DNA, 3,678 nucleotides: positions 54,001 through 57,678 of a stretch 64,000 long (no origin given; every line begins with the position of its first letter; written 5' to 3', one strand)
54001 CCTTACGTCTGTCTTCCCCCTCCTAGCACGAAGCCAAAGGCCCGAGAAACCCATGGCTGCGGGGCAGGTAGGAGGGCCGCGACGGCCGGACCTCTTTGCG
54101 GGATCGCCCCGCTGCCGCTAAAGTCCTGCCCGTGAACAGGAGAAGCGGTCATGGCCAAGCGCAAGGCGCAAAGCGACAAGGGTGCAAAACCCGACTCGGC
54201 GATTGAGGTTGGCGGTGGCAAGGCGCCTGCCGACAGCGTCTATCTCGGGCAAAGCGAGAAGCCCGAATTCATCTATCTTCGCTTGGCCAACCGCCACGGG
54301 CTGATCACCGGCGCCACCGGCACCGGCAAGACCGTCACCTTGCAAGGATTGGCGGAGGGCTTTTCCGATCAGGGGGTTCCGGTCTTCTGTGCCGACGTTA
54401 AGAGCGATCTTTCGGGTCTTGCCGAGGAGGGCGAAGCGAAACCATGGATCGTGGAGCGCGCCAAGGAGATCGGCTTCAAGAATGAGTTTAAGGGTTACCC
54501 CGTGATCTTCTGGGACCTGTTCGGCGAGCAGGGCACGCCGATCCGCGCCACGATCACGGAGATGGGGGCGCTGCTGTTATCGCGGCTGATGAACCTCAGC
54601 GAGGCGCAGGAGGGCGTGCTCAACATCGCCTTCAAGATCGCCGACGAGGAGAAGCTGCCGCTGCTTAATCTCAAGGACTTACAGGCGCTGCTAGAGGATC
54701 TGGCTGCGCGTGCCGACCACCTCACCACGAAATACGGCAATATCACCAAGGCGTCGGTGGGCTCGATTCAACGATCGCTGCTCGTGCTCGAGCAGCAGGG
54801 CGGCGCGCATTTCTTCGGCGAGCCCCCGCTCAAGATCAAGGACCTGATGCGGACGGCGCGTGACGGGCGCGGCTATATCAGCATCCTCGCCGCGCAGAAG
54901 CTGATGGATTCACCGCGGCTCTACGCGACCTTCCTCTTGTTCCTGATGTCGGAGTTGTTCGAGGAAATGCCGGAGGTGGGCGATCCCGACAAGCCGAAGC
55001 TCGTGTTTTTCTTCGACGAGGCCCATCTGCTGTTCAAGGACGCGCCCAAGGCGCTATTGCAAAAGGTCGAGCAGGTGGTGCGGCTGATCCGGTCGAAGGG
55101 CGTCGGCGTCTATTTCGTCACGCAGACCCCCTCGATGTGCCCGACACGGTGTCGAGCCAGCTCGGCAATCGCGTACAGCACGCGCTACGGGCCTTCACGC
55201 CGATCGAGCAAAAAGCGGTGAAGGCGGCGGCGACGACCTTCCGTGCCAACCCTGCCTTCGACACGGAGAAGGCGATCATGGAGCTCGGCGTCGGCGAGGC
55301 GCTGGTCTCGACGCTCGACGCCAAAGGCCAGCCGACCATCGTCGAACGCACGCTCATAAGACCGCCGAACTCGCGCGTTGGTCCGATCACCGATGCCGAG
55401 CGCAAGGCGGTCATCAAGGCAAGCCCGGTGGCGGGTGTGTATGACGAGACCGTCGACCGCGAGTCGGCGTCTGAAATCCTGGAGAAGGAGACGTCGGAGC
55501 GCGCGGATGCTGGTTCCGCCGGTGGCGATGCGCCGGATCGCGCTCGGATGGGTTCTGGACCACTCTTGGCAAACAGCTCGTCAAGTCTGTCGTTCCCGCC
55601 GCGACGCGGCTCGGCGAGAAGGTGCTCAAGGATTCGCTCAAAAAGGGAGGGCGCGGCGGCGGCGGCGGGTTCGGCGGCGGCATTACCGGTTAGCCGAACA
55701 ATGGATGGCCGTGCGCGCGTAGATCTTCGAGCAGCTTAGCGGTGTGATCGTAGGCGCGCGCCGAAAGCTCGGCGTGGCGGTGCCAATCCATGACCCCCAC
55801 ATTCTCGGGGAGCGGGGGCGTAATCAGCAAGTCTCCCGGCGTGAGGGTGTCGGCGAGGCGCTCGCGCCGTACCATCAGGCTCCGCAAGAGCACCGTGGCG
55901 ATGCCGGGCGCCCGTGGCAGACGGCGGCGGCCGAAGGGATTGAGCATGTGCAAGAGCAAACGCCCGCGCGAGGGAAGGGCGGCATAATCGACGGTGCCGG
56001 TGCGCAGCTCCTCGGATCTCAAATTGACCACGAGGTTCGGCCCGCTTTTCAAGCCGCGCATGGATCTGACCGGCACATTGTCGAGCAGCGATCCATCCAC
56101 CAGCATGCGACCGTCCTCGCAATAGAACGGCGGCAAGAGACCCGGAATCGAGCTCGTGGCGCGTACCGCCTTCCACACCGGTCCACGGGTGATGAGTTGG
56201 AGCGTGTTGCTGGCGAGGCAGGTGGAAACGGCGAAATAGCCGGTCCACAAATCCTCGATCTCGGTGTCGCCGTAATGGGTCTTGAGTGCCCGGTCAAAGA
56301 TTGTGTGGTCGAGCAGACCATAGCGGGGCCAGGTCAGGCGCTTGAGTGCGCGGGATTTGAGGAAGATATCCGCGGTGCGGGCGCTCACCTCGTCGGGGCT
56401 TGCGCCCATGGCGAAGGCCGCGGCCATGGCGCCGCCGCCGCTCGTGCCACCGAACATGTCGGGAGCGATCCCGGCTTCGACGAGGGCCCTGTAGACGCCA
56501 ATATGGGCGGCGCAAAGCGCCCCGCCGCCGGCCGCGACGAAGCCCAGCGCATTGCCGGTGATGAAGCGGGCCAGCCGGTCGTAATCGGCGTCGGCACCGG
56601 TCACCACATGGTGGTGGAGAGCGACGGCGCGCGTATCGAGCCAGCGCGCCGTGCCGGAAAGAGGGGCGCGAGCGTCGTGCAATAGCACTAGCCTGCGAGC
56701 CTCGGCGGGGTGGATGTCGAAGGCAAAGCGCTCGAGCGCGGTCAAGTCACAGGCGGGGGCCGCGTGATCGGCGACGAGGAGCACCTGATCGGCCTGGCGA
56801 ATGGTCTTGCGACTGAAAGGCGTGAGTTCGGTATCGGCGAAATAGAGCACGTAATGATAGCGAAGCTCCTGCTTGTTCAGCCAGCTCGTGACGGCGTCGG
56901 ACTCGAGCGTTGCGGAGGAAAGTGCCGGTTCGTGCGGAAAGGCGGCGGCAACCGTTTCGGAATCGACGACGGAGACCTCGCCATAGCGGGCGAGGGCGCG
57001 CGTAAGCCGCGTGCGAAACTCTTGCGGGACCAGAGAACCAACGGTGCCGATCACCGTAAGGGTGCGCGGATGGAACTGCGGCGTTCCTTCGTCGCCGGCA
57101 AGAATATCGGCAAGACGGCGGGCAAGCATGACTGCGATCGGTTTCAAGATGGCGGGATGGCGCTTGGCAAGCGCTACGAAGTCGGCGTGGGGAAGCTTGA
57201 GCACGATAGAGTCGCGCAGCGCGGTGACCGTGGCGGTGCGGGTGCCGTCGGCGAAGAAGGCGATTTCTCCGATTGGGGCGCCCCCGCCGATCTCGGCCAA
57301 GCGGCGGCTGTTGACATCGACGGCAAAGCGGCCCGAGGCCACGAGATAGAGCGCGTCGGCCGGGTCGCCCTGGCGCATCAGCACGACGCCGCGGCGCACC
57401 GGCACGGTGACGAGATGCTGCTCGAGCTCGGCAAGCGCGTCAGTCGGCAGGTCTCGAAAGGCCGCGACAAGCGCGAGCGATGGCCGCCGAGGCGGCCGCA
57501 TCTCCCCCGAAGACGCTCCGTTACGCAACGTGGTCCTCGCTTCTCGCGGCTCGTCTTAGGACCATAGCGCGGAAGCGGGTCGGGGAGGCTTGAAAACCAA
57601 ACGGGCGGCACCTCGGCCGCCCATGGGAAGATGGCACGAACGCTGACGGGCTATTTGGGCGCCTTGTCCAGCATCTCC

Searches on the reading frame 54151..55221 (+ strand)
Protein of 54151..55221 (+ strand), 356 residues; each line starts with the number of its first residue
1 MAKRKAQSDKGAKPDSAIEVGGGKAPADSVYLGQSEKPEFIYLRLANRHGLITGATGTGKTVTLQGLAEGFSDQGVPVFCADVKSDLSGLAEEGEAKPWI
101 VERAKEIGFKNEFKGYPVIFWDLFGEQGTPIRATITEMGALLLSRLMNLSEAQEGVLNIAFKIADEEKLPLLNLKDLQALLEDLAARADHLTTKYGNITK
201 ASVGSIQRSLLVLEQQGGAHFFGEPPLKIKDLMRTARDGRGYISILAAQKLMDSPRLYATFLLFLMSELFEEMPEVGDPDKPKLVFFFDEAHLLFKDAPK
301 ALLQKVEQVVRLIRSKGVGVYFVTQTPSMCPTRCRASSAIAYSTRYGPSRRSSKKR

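Call 63: search_protein_families(library=pfam, proteins=[window:54151-55221:+], max_evalue=0.0001)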
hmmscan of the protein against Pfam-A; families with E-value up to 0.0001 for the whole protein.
window:54151-55221:+ (356 aa): 3 families
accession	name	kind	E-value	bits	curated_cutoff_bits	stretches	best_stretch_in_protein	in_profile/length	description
PF05872.18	HerA_C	-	2.5e-152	508.5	22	1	34-332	8-307/502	Helicase HerA-like C-terminal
PF01935.23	DUF87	-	2.4e-05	25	23.2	1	41-220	16-176/220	Helicase HerA, central domain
PF13401.12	AAA_22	-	5.2e-05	24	27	0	48-85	6-43/130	AAA domain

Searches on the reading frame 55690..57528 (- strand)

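Call 63: search_protein_families(library=pfam, proteins=[window:55690-57528:-], max_evalue=0.0001)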
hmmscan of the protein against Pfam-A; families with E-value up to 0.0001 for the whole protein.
window:55690-57528:- (612 aa): 3 families
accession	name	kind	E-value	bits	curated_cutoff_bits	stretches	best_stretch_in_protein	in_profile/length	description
PF01734.28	Patatin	-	1.6e-28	100.6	27.7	1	332-489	3-189/191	Patatin-like phospholipase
PF24179.1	NTE_Ploop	-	8.3e-23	81.8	27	1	155-309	3-157/223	Neuropathy Target Esterase family P-loop like domain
PF00027.35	cNMP_binding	-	5.1e-18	65.3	27.5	1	43-124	3-89/89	Cyclic nucleotide-binding domain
